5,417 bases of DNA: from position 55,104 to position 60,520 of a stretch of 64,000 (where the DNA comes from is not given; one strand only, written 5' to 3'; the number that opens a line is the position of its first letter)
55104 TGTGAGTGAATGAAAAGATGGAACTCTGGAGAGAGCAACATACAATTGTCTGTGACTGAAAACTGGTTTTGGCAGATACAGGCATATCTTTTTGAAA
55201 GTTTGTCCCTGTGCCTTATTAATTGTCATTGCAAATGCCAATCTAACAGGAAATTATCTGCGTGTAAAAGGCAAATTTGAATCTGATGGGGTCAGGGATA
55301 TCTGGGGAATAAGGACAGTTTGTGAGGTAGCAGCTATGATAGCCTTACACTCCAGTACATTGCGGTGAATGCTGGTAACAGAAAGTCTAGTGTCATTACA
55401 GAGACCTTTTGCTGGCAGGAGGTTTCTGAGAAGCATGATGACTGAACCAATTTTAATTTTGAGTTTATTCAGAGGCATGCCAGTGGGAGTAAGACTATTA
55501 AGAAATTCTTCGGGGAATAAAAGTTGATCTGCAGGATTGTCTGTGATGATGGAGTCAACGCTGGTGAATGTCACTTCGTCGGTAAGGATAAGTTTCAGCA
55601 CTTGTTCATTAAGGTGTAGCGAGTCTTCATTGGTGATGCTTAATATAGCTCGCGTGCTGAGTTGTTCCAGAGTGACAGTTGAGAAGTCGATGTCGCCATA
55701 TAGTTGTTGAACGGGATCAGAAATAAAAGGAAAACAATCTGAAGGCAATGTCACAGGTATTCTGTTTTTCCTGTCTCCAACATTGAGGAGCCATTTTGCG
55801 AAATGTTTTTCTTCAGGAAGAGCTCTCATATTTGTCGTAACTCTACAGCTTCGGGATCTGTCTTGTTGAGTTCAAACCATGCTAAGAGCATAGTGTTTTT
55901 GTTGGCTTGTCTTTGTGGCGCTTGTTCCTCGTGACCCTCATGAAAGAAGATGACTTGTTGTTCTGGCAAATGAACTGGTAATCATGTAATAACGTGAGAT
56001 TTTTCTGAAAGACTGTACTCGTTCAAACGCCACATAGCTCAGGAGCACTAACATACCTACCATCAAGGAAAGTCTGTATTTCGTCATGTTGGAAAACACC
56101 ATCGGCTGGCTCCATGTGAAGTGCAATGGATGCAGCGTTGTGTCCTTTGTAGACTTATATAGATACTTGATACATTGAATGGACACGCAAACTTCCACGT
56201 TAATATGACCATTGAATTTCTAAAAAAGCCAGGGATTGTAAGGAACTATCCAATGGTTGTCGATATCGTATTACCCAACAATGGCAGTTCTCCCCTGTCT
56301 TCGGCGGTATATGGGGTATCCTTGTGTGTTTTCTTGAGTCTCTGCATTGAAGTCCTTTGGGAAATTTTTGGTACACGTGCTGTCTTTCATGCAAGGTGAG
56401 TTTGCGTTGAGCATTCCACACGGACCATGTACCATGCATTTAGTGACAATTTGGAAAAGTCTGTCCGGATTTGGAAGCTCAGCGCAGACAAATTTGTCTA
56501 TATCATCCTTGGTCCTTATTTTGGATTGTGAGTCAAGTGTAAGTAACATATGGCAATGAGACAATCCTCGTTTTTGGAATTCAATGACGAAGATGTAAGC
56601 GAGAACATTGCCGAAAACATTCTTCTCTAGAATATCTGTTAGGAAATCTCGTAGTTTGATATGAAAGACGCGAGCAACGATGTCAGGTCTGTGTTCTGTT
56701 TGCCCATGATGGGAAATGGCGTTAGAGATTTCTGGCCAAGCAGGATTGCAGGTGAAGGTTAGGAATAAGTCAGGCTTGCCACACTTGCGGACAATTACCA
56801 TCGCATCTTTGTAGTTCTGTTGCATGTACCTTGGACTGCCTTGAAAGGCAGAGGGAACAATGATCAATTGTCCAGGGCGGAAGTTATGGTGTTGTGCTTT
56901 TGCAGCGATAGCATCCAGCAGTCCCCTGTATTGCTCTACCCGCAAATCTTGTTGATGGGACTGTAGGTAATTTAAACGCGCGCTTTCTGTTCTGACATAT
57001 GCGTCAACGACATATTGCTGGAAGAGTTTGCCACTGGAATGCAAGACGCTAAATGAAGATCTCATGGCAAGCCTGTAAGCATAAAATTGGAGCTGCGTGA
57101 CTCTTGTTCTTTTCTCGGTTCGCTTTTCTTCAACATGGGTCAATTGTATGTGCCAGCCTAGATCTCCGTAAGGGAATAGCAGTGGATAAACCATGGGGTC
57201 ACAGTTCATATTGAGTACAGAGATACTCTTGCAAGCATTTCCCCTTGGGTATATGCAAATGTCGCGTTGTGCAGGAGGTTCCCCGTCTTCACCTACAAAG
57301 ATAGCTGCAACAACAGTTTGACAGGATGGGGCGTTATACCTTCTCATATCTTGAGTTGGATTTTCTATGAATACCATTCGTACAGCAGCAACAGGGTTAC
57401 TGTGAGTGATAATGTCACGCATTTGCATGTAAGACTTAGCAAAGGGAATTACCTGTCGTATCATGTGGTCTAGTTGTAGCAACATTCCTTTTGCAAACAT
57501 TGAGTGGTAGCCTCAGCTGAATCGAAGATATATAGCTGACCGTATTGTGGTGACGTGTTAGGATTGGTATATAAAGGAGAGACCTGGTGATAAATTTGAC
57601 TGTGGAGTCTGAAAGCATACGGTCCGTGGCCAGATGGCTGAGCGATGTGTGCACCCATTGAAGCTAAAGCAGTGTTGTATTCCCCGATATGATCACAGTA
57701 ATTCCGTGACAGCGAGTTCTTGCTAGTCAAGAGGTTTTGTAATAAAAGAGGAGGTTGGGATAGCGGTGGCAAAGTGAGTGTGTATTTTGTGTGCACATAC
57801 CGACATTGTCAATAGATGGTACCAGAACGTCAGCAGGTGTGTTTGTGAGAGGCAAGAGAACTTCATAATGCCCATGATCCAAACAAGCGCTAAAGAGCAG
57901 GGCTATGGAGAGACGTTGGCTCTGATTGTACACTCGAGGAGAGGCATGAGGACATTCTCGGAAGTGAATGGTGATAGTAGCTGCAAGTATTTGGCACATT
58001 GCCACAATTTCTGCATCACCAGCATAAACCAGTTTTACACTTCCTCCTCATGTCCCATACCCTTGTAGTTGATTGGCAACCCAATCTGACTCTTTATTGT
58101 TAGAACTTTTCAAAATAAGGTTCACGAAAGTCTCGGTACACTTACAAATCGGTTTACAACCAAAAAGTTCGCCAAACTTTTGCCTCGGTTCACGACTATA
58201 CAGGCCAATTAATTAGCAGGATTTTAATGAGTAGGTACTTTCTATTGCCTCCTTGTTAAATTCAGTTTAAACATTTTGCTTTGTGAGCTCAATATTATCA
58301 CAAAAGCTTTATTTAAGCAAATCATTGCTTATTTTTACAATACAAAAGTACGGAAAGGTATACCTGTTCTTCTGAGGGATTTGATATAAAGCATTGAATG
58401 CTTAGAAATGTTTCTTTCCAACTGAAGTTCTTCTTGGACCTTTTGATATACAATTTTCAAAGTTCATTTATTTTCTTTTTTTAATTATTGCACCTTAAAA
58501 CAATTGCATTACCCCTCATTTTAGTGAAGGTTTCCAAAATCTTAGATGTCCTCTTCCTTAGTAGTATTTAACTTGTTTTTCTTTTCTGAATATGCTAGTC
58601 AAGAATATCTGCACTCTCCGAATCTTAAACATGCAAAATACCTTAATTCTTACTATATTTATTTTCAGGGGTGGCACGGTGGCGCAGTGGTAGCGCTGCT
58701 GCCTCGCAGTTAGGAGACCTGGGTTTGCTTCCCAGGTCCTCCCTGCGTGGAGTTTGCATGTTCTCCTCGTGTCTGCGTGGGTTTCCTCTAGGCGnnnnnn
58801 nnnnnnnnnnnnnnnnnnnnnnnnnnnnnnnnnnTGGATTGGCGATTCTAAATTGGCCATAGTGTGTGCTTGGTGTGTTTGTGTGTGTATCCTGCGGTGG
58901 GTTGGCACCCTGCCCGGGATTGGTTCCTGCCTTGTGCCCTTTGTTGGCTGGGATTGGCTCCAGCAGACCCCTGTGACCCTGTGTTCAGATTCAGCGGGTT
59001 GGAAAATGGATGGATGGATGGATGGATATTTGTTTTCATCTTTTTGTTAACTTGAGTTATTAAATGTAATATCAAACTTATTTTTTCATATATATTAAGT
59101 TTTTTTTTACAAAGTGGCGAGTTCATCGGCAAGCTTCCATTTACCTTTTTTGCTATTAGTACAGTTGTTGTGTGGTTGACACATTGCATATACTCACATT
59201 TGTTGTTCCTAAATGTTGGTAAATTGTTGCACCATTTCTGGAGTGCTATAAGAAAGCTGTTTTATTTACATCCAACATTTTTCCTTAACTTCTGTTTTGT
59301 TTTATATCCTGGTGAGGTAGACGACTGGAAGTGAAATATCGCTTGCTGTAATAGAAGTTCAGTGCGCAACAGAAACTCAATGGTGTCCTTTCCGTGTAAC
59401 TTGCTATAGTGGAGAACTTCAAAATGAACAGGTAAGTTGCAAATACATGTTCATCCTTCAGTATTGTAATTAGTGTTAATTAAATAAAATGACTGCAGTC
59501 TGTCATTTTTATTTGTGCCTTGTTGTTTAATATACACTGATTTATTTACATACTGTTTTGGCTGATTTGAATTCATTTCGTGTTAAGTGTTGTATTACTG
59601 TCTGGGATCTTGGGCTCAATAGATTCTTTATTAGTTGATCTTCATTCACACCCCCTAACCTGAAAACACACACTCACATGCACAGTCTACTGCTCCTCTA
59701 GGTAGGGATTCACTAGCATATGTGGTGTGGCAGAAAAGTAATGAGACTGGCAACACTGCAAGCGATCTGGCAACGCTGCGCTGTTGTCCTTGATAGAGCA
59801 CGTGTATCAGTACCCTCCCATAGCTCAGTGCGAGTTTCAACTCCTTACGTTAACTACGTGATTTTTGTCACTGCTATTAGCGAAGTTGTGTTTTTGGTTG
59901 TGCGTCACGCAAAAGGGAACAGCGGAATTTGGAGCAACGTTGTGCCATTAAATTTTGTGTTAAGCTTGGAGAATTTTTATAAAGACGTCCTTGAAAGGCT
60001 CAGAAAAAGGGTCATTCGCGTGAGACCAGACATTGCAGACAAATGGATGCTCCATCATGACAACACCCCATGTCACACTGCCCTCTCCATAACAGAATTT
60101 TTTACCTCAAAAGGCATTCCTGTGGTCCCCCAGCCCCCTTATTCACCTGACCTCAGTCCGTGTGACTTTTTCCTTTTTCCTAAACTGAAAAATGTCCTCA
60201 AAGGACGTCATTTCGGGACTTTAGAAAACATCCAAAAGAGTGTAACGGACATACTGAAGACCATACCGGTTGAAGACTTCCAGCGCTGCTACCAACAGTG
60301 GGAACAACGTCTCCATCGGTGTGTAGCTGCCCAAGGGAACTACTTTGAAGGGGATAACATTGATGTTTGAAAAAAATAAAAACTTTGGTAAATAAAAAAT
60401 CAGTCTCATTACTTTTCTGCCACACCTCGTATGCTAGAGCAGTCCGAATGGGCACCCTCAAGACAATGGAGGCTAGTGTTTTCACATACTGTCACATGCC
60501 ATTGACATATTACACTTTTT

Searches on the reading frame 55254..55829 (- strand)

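Call 14: search_protein_families(library=pfam, proteins=[window:55254-55829:-], max_evalue=0.01)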
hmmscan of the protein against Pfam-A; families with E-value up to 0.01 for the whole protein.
window:55254-55829:- (191 aa): 1 family
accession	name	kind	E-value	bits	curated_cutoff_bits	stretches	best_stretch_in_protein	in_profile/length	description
PF21530.3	Pif1_2B_dom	-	1.4e-14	53.9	23.9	1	108-153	1-46/47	DNA helicase Pif1, 2B domain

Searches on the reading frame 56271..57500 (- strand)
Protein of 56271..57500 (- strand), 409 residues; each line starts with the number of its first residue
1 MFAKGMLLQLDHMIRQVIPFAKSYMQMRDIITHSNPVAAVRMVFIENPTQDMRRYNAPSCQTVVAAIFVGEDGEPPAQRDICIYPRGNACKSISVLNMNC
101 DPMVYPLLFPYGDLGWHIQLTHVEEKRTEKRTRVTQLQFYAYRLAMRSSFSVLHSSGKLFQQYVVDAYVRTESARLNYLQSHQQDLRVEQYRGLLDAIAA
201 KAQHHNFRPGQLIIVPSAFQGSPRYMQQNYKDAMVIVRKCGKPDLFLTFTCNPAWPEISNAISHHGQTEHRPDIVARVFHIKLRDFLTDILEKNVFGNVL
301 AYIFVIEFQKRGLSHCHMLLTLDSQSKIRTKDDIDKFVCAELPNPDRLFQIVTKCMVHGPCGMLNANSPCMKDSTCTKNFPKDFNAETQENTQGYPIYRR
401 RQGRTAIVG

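Call 14: search_protein_families(library=pfam, proteins=[window:56271-57500:-], max_evalue=0.01)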
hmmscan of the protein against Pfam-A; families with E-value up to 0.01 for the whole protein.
window:56271-57500:- (409 aa): 3 families
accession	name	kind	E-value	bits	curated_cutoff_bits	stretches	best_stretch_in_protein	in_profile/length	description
PF14214.11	Helitron_like_N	-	2.1e-62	211.2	28.9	1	139-320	1-191/191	Helitron helicase-like domain at N-terminus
PF23343.2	REP_ORF2-G2P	-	8.9e-06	26.4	27.8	1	246-332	3-69/99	Replication-associated protein ORF2/G2P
PF20199.4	RepSA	-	0.001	18.8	34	1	300-334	205-239/438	Replication initiator protein, pSAM2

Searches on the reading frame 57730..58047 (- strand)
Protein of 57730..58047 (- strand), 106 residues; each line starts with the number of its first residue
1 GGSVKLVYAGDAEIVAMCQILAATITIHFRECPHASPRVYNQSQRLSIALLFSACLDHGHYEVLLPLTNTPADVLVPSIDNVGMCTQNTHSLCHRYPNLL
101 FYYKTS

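Call 66: search_protein_families(library=pfam, proteins=[window:57730-58047:-], max_evalue=10)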
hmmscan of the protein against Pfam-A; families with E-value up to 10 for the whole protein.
seq(106 aa): 1 family
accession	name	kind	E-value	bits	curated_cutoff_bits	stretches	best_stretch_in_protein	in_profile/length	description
PF02338.25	OTU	-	0.0077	17.2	23.3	1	7-61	66-128/128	OTU-like cysteine protease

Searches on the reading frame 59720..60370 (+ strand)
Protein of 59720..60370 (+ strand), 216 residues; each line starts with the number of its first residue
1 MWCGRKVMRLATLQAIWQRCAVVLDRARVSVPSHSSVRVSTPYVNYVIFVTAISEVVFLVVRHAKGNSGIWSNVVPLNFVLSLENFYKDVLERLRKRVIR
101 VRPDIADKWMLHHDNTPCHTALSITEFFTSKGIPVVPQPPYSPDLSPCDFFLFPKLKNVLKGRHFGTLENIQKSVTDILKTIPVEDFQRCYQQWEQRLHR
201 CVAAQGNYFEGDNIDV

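Call 14: search_protein_families(library=pfam, proteins=[window:59720-60370:+], max_evalue=0.01)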
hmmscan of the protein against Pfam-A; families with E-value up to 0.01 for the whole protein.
window:59720-60370:+ (216 aa): 1 family
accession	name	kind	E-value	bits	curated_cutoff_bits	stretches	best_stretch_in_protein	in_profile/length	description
PF13358.12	DDE_3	-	2.8e-06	27.7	28.6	1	94-171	67-145/146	DDE superfamily endonuclease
